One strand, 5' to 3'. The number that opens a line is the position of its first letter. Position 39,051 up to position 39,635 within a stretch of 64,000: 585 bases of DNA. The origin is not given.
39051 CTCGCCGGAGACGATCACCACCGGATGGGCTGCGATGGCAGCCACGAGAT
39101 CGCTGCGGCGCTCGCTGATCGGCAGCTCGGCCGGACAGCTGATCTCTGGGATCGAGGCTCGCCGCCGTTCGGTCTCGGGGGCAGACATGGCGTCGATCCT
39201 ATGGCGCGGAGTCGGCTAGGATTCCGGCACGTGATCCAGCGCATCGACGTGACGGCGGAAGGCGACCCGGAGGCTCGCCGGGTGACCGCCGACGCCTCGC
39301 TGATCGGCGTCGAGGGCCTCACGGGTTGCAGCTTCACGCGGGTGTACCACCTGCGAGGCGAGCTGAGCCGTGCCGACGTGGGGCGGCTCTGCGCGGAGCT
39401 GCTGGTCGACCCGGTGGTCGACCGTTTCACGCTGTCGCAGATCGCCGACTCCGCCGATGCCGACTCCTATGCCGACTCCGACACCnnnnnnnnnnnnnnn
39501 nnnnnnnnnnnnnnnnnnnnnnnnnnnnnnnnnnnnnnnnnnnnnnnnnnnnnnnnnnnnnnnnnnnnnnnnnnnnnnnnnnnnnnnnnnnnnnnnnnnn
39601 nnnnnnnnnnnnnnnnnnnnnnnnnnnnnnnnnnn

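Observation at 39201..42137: PurL carries two tandem PurS-like modules at its N-terminus (PurS-PurS-PurL)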

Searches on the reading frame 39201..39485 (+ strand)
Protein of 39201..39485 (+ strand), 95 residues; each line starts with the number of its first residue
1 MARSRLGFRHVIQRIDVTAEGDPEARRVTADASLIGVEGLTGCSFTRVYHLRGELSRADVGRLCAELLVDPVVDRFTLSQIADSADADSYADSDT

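Call 8: search_protein_families(library=pfam, proteins=[window:39201-39485:+], max_evalue=10)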
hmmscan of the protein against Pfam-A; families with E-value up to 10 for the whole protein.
window:39201-39485:+ (95 aa): 1 family
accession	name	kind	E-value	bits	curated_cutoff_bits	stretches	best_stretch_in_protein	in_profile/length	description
PF02700.19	PurS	-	0.00068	20.2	22.2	1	22-78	14-75/77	Phosphoribosylformylglycinamidine (FGAM) synthase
